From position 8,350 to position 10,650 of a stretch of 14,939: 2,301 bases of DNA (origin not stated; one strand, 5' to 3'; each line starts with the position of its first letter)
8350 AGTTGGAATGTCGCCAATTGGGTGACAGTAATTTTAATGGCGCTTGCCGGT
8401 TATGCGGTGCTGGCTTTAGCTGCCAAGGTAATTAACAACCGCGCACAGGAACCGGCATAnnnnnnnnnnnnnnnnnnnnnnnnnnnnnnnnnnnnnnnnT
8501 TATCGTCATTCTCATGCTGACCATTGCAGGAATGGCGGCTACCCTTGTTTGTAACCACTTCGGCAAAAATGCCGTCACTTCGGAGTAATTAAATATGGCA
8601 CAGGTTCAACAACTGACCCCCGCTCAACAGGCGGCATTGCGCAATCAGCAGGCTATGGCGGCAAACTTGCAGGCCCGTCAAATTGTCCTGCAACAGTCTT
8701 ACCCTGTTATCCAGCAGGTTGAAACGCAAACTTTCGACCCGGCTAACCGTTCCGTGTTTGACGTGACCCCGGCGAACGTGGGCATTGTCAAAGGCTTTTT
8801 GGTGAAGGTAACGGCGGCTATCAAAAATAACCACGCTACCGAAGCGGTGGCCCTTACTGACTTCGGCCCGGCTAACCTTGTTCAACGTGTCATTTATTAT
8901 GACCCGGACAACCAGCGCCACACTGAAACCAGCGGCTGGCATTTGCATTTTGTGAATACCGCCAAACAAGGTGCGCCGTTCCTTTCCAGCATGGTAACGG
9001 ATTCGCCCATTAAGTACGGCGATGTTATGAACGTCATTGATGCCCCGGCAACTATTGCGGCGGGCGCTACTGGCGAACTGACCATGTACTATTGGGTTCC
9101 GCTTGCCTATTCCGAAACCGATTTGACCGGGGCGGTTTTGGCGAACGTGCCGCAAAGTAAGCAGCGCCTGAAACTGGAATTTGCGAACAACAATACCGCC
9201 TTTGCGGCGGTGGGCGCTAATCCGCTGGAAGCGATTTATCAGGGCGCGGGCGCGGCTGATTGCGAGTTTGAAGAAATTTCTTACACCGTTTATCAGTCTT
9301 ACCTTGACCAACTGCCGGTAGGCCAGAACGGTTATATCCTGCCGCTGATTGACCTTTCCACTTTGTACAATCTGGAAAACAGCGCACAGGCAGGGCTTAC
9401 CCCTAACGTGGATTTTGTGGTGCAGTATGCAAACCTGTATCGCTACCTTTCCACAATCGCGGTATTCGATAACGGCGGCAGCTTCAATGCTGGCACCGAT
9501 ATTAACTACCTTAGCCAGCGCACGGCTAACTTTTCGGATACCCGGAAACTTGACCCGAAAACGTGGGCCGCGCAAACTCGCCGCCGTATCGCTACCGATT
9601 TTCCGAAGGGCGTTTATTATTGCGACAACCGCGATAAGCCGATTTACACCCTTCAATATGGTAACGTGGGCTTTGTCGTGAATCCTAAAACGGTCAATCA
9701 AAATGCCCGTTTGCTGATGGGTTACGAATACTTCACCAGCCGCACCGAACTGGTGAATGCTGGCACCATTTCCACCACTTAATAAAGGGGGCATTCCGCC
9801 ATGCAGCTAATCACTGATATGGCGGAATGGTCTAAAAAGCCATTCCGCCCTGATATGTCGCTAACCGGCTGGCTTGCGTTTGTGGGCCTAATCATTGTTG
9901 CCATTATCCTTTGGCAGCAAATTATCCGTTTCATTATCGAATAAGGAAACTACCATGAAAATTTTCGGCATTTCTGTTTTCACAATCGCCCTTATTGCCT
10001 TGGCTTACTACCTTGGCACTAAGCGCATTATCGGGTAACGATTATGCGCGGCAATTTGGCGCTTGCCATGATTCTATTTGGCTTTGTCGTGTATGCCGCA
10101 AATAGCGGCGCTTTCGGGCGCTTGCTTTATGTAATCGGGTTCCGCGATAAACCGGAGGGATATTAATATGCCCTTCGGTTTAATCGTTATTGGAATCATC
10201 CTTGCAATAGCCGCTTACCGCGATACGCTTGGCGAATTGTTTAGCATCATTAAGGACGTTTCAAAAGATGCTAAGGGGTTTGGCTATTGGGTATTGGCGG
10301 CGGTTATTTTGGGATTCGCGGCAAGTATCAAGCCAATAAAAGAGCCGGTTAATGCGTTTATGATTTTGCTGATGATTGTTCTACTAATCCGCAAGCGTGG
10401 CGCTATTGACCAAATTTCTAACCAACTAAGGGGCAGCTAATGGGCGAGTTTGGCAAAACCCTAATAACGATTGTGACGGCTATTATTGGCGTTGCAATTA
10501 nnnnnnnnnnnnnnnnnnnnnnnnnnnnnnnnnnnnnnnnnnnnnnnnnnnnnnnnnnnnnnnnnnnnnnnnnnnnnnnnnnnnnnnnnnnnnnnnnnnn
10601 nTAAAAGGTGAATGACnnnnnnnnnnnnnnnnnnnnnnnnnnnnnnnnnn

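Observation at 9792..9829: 11-bp perfect inverted repeat enclosing the start codon of the first gene after the capsid gene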

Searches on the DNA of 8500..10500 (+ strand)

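Call 4: search_dna_similar(query=window:8500-10500:+, collection=phages, mode=distant, max_rows=60)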
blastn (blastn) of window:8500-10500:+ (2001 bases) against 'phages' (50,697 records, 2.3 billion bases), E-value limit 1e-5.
Records with a match: 75; places in all: 75; records where one place covers at least 80% of the query: 75.
Best place of each record, by identity: >=99% 28; 95-99% 41; 90-95% 3; 80-90% 3.
By first word of the organism name: Enterobacteria 60; Salmonella 11; Burkholderia 2; Pseudomonas 1; Erwinia 1.
By host as written in the record: Salmonella enterica serovar Typhimurium LT2 - pKJK5 50; Salmonella enterica subsp. enterica serovar Typhimurium BAA-2828 (MHM112) 11; - 9; Burkholderia contaminans 5080 1; Pseudomonas putida KT2440 1; Erwinia amylovora KT-1 1; Pseudomonas putida KT2440 - pKJK5 1; Burkholderia cepacia 1.
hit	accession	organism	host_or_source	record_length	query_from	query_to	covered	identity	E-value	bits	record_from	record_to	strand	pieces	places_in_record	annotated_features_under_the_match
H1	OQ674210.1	Burkholderia phage vB_Bco-CSP1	Burkholderia contaminans 5080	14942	1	2001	100%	99.8%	0e+0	3596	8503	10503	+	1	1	major capsid protein | DNA delivery protein (x2) | DNA packaging protein (x2) | hypothetical protein (x2)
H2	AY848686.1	Enterobacteria phage PR4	-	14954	1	2001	100%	99.7%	0e+0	3582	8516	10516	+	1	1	III: major capsid protein | XVIII: DNA delivery | XXII: DNA packaging | ORFl: hypothetical protein | XX: DNA packaging | and 2 other names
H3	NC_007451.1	Enterobacteria phage PR4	-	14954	1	2001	100%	99.7%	0e+0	3582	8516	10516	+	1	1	III: minor head protein | XVIII: DNA delivery | XXII: DNA packaging | ORFl: hypothetical protein | XX: DNA packaging | and 2 other names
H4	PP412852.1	Enterobacteria phage PRDplum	Salmonella enterica serovar Typhimurium ...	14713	1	2001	100%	99.6%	0e+0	3573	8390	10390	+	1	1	major capsid protein | tail tube DNA translocation protein (x2) | vertex membrane protein (x2) | hypothetical protein (x2)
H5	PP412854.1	Enterobacteria phage PRDroyal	Salmonella enterica serovar Typhimurium ...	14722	1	2001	100%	99.6%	0e+0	3573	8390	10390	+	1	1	major capsid protein | tail tube DNA translocation protein (x2) | vertex membrane protein (x2) | hypothetical protein (x2)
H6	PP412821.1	Enterobacteria phage PRDbigpapi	Salmonella enterica serovar Typhimurium ...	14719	1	2001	100%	99.5%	0e+0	3564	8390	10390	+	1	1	major capsid protein | tail tube DNA translocation protein (x2) | vertex membrane protein (x2) | hypothetical protein (x2)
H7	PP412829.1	Enterobacteria phage PRDcochinilla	Salmonella enterica serovar Typhimurium ...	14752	1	2001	100%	99.5%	0e+0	3560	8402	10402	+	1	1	major capsid protein | tail tube DNA translocation protein (x2) | vertex membrane protein (x2) | hypothetical protein (x2)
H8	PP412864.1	Enterobacteria phage PRDvermilion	Salmonella enterica serovar Typhimurium ...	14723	1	2001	100%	99.5%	0e+0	3560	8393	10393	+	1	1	major capsid protein | tail tube DNA translocation protein (x2) | vertex membrane protein (x2) | hypothetical protein (x2)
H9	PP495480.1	Salmonella phage PKJ.Vi.20.1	Salmonella enterica subsp. enterica ...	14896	1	2001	100%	99.5%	0e+0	3560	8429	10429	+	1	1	major capsid protein | packaging DNA injection protein | DNA packaging protein (x2) | hypothetical protein (x2) | putative alc transcription terminator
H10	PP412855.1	Enterobacteria phage PRDruby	Salmonella enterica serovar Typhimurium ...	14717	1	2001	100%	99.4%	0e+0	3555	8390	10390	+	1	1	major capsid protein | tail tube DNA translocation protein (x2) | vertex membrane protein (x2) | hypothetical protein (x2)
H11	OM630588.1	Pseudomonas phage vB_PputP_LNA9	Pseudomonas putida KT2440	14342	1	2001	100%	99.4%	0e+0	3541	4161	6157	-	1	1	record has no annotation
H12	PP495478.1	Salmonella phage PKJ.Sj.20.2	Salmonella enterica subsp. enterica ...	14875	1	2001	100%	99.3%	0e+0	3551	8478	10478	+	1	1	major capsid protein | packaging DNA injection protein | DNA packaging protein (x2) | hypothetical protein (x2) | putative alc transcription terminator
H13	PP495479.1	Salmonella phage PKJ.Sj.20.3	Salmonella enterica subsp. enterica ...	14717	1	2001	100%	99.3%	0e+0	3551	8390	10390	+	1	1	major capsid protein | packaging DNA injection protein | DNA packaging protein (x2) | hypothetical protein (x2) | putative alc transcription terminator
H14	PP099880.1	Erwinia phage RH-42-1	Erwinia amylovora KT-1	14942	1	2001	100%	99.3%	0e+0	3551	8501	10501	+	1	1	hypothetical protein (x6)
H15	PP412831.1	Enterobacteria phage PRDemerald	Salmonella enterica serovar Typhimurium ...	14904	1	2001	100%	99.3%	0e+0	3542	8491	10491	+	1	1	major capsid protein | tail tube DNA translocation protein (x2) | vertex membrane protein (x2) | hypothetical protein (x2)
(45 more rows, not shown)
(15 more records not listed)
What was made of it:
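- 8595..9782 (+): Gene III, major capsid protein P3 (395 aa). Stop TAA at 9780-9782, followed by a second TAA at 9783-9785. 99.8% identical to PR4/CSP1-type phages (call 4).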

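Call 8: search_dna_similar(query=window:9500-10200:+, collection=phages, mode=distant, max_rows=40, rows=spread, max_evalue=10)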
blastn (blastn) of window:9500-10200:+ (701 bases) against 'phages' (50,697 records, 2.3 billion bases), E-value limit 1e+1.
Records with a match: 85; places in all: 85; records where one place covers at least 80% of the query: 75.
Best place of each record, by identity: >=99% 33; 95-99% 38; 90-95% 4; 80-90% 7; 60-80% 3.
By first word of the organism name: Enterobacteria 60; Salmonella 11; Serratia 3; Burkholderia 2; Bacteriophage 2; Cyanophage 2; Erwinia 1; Pseudomonas 1; Providencia 1; Arsenophonus 1; and 1 more.
By host as written in the record: Salmonella enterica serovar Typhimurium LT2 - pKJK5 50; - 11; Salmonella enterica subsp. enterica serovar Typhimurium BAA-2828 (MHM112) 11; Serratia marcescens D1 2; Synechococcus sp. 2; Burkholderia contaminans 5080 1; Erwinia amylovora KT-1 1; Burkholderia cepacia 1; and 6 more.
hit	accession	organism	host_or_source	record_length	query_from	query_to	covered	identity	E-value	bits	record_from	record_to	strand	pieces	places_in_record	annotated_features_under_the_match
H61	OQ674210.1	Burkholderia phage vB_Bco-CSP1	Burkholderia contaminans 5080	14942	1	701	100%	99.9%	0e+0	1260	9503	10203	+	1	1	major capsid protein | DNA packaging protein | hypothetical protein (x2) | DNA delivery protein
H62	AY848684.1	Enterobacteria phage L17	-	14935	1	701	100%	99.7%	0e+0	1256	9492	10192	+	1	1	III: major capsid protein | XXII: DNA packaging | ORFl: hypothetical protein | ORFx: hypothetical protein | XVIII: DNA delivery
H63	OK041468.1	Burkholderia phage BCE1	Burkholderia cepacia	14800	1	701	100%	99.7%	0e+0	1256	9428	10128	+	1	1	putative major capsid protein | hypothetical protein (x2)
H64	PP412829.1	Enterobacteria phage PRDcochinilla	Salmonella enterica serovar Typhimurium ...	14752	1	701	100%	99.7%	0e+0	1256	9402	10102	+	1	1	major capsid protein | vertex membrane protein | hypothetical protein (x2) | tail tube DNA translocation protein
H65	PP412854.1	Enterobacteria phage PRDroyal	Salmonella enterica serovar Typhimurium ...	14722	1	701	100%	99.7%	0e+0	1256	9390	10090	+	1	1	major capsid protein | vertex membrane protein | hypothetical protein (x2) | tail tube DNA translocation protein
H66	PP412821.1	Enterobacteria phage PRDbigpapi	Salmonella enterica serovar Typhimurium ...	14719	1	701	100%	99.6%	0e+0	1251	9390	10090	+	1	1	major capsid protein | vertex membrane protein | hypothetical protein (x2) | tail tube DNA translocation protein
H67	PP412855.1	Enterobacteria phage PRDruby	Salmonella enterica serovar Typhimurium ...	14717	1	701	100%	99.6%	0e+0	1251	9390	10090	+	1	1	major capsid protein | vertex membrane protein | hypothetical protein (x2) | tail tube DNA translocation protein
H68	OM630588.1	Pseudomonas phage vB_PputP_LNA9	Pseudomonas putida KT2440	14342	1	701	100%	99.6%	0e+0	1248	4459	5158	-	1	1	record has no annotation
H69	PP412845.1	Enterobacteria phage PRDmustard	Salmonella enterica serovar Typhimurium ...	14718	1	701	100%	99.4%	0e+0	1247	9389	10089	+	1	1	major capsid protein | vertex membrane protein | hypothetical protein (x2) | tail tube DNA translocation protein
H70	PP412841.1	Enterobacteria phage PRDmahogany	Salmonella enterica serovar Typhimurium ...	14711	1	701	100%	99.3%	0e+0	1242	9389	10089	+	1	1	major capsid protein | vertex membrane protein | hypothetical protein (x2) | tail tube DNA translocation protein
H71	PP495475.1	Salmonella phage PKJ.Ry.20.2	Salmonella enterica subsp. enterica ...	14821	1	701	100%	99.3%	0e+0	1242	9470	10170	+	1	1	major capsid protein | DNA packaging protein | hypothetical protein (x2) | packaging DNA injection protein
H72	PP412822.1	Enterobacteria phage PRDbrick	Salmonella enterica serovar Typhimurium ...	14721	1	701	100%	99.1%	0e+0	1236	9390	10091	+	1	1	major capsid protein | vertex membrane protein | hypothetical protein (x2) | tail tube DNA translocation protein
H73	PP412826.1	Enterobacteria phage PRDchartreuse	Salmonella enterica serovar Typhimurium ...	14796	1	701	100%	99.0%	0e+0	1237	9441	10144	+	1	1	major capsid protein | vertex membrane protein | hypothetical protein (x2) | tail tube DNA translocation protein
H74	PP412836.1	Enterobacteria phage PRDhazel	Salmonella enterica serovar Typhimurium ...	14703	1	700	100%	99.1%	0e+0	1236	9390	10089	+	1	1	major capsid protein | vertex membrane protein | hypothetical protein (x2) | tail tube DNA translocation protein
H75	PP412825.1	Enterobacteria phage PRDcerulean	Pseudomonas putida KT2440 - pKJK5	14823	1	701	100%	98.6%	0e+0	1234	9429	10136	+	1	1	major capsid protein | vertex membrane protein | hypothetical protein (x2) | tail tube DNA translocation protein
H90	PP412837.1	Enterobacteria phage PRDindigo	Salmonella enterica serovar Typhimurium ...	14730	3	700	100%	96.0%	0e+0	1133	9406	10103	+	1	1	major capsid protein | vertex membrane protein | hypothetical protein (x2) | tail tube DNA translocation protein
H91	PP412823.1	Enterobacteria phage PRDcanary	Salmonella enterica serovar Typhimurium ...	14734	1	700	100%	95.4%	0e+0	1120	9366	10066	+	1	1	major capsid protein | vertex membrane protein | hypothetical protein (x2) | tail tube DNA translocation protein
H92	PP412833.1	Enterobacteria phage PRDfuchsia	Salmonella enterica serovar Typhimurium ...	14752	3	700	100%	95.0%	0e+0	1103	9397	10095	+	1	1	major capsid protein | vertex membrane protein | hypothetical protein (x2) | tail tube DNA translocation protein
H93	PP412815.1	Enterobacteria phage PRDamber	Salmonella enterica serovar Typhimurium ...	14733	3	701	100%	92.7%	0e+0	1026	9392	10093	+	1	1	major capsid protein | vertex membrane protein | hypothetical protein (x2) | tail tube DNA translocation protein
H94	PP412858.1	Enterobacteria phage PRDsepia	Salmonella enterica serovar Typhimurium ...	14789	3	701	100%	90.7%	0e+0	969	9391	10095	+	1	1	major capsid protein | vertex membrane protein | hypothetical protein (x2) | tail tube DNA translocation protein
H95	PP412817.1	Enterobacteria phage PRDasparagus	Salmonella enterica serovar Typhimurium ...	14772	3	701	100%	89.8%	0e+0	937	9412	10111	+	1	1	major capsid protein | vertex membrane protein | hypothetical protein (x2) | tail tube DNA translocation protein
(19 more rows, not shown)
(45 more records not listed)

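Call 9: get_annotated_region(hit=H95, flank=0)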
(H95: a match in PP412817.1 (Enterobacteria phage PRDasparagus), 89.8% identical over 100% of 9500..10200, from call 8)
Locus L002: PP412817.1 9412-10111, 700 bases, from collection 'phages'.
description: Enterobacteria phage PRDasparagus, complete genome.
organism: Enterobacteria phage PRDasparagus (NCBI taxid 3127582)
taxonomy: Viruses; Varidnaviria; Bamfordvirae; Preplasmiviricota; Tectiliviricetes; Kalamavirales; Tectiviridae
host: Salmonella enterica serovar Typhimurium LT2 - pKJK5; source: -; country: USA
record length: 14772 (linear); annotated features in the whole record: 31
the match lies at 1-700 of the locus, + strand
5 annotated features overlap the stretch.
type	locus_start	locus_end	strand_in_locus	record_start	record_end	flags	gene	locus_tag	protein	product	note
CDS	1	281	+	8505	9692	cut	-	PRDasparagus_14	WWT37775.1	major capsid protein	P3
CDS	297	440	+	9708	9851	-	-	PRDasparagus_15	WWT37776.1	vertex membrane protein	P22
CDS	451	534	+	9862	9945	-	-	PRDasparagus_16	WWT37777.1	hypothetical protein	-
CDS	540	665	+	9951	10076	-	-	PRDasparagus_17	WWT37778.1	hypothetical protein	-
CDS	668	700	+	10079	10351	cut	-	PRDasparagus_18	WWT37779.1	tail tube DNA translocation protein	P18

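Call 10: get_annotated_region(hit=H94, flank=0)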
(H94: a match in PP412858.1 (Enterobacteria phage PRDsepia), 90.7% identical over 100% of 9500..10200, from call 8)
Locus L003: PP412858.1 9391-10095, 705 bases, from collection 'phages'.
description: Enterobacteria phage PRDsepia, complete genome.
organism: Enterobacteria phage PRDsepia (NCBI taxid 3127622)
taxonomy: Viruses; Varidnaviria; Bamfordvirae; Preplasmiviricota; Tectiliviricetes; Kalamavirales; Tectiviridae
host: Salmonella enterica serovar Typhimurium LT2 - pKJK5; source: -; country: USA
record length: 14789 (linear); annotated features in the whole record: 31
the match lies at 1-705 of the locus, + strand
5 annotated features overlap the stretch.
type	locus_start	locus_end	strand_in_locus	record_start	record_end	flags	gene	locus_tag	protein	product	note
CDS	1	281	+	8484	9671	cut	-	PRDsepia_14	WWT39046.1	major capsid protein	P3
CDS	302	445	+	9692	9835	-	-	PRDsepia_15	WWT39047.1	vertex membrane protein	P22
CDS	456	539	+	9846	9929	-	-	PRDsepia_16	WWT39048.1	hypothetical protein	-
CDS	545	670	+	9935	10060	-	-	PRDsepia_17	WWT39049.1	hypothetical protein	-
CDS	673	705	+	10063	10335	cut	-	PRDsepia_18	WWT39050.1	tail tube DNA translocation protein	P18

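Call 11: get_annotated_region(hit=H93, flank=0)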
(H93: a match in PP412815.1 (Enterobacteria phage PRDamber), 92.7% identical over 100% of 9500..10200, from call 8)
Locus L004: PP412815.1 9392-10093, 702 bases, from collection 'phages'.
description: Enterobacteria phage PRDamber, complete genome.
organism: Enterobacteria phage PRDamber (NCBI taxid 3127580)
taxonomy: Viruses; Varidnaviria; Bamfordvirae; Preplasmiviricota; Tectiliviricetes; Kalamavirales; Tectiviridae
host: Salmonella enterica serovar Typhimurium LT2 - pKJK5; source: -; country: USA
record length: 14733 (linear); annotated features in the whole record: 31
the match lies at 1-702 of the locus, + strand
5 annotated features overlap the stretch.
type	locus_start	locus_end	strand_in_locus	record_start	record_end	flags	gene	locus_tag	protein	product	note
CDS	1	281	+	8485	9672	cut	-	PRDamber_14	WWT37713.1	major capsid protein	P3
CDS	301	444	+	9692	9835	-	-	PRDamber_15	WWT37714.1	vertex membrane protein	P22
CDS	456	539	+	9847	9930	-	-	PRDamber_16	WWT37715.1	hypothetical protein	-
CDS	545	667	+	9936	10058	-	-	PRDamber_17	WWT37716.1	hypothetical protein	-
CDS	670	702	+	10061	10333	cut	-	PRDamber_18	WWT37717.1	tail tube DNA translocation protein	P18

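Call 12: get_annotated_region(hit=H92, flank=0)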
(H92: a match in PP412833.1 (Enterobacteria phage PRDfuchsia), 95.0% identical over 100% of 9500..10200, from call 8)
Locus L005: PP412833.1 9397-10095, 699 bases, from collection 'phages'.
description: Enterobacteria phage PRDfuchsia, complete genome.
organism: Enterobacteria phage PRDfuchsia (NCBI taxid 3127597)
taxonomy: Viruses; Varidnaviria; Bamfordvirae; Preplasmiviricota; Tectiliviricetes; Kalamavirales; Tectiviridae
host: Salmonella enterica serovar Typhimurium LT2 - pKJK5; source: -; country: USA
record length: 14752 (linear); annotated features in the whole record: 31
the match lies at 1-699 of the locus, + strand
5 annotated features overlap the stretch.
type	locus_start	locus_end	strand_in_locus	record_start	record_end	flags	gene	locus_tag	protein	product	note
CDS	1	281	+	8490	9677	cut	-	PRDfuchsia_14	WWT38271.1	major capsid protein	P3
CDS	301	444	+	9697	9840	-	-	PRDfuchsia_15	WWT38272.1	vertex membrane protein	P22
CDS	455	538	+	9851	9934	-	-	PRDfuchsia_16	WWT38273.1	hypothetical protein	-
CDS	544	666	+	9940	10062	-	-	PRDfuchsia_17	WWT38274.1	hypothetical protein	-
CDS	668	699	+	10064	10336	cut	-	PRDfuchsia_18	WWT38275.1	tail tube DNA translocation protein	P18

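Call 13: get_annotated_region(hit=H91, flank=0)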
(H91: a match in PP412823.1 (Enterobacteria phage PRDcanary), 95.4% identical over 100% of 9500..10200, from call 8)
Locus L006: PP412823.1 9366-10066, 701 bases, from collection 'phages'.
description: Enterobacteria phage PRDcanary, complete genome.
organism: Enterobacteria phage PRDcanary (NCBI taxid 3127588)
taxonomy: Viruses; Varidnaviria; Bamfordvirae; Preplasmiviricota; Tectiliviricetes; Kalamavirales; Tectiviridae
host: Salmonella enterica serovar Typhimurium LT2 - pKJK5; source: -; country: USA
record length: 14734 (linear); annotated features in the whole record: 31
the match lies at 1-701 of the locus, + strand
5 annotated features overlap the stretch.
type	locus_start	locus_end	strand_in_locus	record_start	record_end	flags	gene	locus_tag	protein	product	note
CDS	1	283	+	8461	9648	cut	-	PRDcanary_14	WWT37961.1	major capsid protein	P3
CDS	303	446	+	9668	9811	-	-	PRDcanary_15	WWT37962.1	vertex membrane protein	P22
CDS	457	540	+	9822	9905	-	-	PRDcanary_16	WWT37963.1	hypothetical protein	-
CDS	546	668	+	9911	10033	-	-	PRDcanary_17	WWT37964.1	hypothetical protein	-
CDS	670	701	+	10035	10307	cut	-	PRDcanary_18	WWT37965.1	tail tube DNA translocation protein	P18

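Call 14: get_annotated_region(hit=H90, flank=0)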
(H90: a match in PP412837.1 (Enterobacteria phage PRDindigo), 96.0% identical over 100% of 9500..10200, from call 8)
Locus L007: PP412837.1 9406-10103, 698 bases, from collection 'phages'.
description: Enterobacteria phage PRDindigo, complete genome.
organism: Enterobacteria phage PRDindigo (NCBI taxid 3127601)
taxonomy: Viruses; Varidnaviria; Bamfordvirae; Preplasmiviricota; Tectiliviricetes; Kalamavirales; Tectiviridae
host: Salmonella enterica serovar Typhimurium LT2 - pKJK5; source: -; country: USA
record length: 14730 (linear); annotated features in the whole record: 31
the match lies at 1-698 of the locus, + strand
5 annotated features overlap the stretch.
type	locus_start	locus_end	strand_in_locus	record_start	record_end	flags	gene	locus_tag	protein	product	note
CDS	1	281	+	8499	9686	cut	-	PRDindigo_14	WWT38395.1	major capsid protein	P3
CDS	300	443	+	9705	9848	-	-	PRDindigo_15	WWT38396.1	vertex membrane protein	P22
CDS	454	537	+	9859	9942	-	-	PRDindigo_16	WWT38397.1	hypothetical protein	-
CDS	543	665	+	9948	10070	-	-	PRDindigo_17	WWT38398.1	hypothetical protein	-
CDS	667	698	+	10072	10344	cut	-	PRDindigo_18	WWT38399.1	tail tube DNA translocation protein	P18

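Call 16: search_dna_similar(query=L002:1-700:+, collection=phages, mode=distant, max_rows=16)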
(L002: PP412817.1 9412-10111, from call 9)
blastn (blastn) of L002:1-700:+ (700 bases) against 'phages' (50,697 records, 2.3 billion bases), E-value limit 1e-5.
Records with a match: 75; places in all: 75; records where one place covers at least 80% of the query: 75.
Best place of each record, by identity: >=99% 2; 95-99% 3; 90-95% 25; 80-90% 45.
By first word of the organism name: Enterobacteria 60; Salmonella 11; Burkholderia 2; Erwinia 1; Pseudomonas 1.
By host as written in the record: Salmonella enterica serovar Typhimurium LT2 - pKJK5 50; Salmonella enterica subsp. enterica serovar Typhimurium BAA-2828 (MHM112) 11; - 9; Burkholderia contaminans 5080 1; Erwinia amylovora KT-1 1; Pseudomonas putida KT2440 1; Burkholderia cepacia 1; Pseudomonas putida KT2440 - pKJK5 1.
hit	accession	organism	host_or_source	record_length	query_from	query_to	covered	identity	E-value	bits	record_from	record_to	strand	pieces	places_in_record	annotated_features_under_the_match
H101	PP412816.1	Enterobacteria phage PRDaquamarine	Salmonella enterica serovar Typhimurium ...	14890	1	700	100%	100.0%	0e+0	1263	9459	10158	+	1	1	major capsid protein | vertex membrane protein | hypothetical protein (x2) | tail tube DNA translocation protein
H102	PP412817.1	Enterobacteria phage PRDasparagus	Salmonella enterica serovar Typhimurium ...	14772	1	700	100%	100.0%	0e+0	1263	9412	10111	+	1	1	major capsid protein | vertex membrane protein | hypothetical protein (x2) | tail tube DNA translocation protein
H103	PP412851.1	Enterobacteria phage PRDpistachio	Salmonella enterica serovar Typhimurium ...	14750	1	700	100%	97.7%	0e+0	1191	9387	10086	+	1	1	major capsid protein | vertex membrane protein | hypothetical protein (x2) | tail tube DNA translocation protein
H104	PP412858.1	Enterobacteria phage PRDsepia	Salmonella enterica serovar Typhimurium ...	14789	1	700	100%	96.2%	0e+0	1150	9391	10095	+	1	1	major capsid protein | vertex membrane protein | hypothetical protein (x2) | tail tube DNA translocation protein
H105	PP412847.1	Enterobacteria phage PRDobsidian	Salmonella enterica serovar Typhimurium ...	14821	1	700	100%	95.7%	0e+0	1137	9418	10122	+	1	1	major capsid protein | vertex membrane protein | hypothetical protein (x2) | tail tube DNA translocation protein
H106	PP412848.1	Enterobacteria phage PRDolive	Salmonella enterica serovar Typhimurium ...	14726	1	700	100%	93.9%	0e+0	1073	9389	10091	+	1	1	major capsid protein | vertex membrane protein | hypothetical protein (x2) | tail tube DNA translocation protein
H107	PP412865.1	Enterobacteria phage PRDwine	Salmonella enterica serovar Typhimurium ...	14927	1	700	100%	93.2%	0e+0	1053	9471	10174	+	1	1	major capsid protein | vertex membrane protein | hypothetical protein (x2) | tail tube DNA translocation protein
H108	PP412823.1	Enterobacteria phage PRDcanary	Salmonella enterica serovar Typhimurium ...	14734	1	699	100%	90.9%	0e+0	974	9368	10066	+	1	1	major capsid protein | vertex membrane protein | hypothetical protein (x2) | tail tube DNA translocation protein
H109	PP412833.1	Enterobacteria phage PRDfuchsia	Salmonella enterica serovar Typhimurium ...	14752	1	699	100%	90.6%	0e+0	965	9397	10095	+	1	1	major capsid protein | vertex membrane protein | hypothetical protein (x2) | tail tube DNA translocation protein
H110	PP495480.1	Salmonella phage PKJ.Vi.20.1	Salmonella enterica subsp. enterica ...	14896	1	700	100%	90.3%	0e+0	955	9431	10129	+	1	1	major capsid protein | DNA packaging protein | hypothetical protein (x2) | packaging DNA injection protein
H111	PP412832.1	Enterobacteria phage PRDforest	Salmonella enterica serovar Typhimurium ...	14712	1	699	100%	90.5%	0e+0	957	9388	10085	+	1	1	major capsid protein | vertex membrane protein | hypothetical protein (x2) | tail tube DNA translocation protein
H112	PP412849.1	Enterobacteria phage PRDpeacock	Salmonella enterica serovar Typhimurium ...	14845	1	699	100%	90.5%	0e+0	957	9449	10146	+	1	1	major capsid protein | vertex membrane protein | hypothetical protein (x2) | tail tube DNA translocation protein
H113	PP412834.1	Enterobacteria phage PRDgold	Salmonella enterica serovar Typhimurium ...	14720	1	700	100%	90.3%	0e+0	952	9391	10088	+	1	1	major capsid protein | vertex membrane protein | hypothetical protein (x2) | tail tube DNA translocation protein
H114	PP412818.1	Enterobacteria phage PRDaubergine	Salmonella enterica serovar Typhimurium ...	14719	1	699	100%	90.3%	0e+0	953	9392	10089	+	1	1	major capsid protein | vertex membrane protein | hypothetical protein (x2) | tail tube DNA translocation protein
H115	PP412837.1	Enterobacteria phage PRDindigo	Salmonella enterica serovar Typhimurium ...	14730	1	699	100%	90.3%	0e+0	953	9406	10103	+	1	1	major capsid protein | vertex membrane protein | hypothetical protein (x2) | tail tube DNA translocation protein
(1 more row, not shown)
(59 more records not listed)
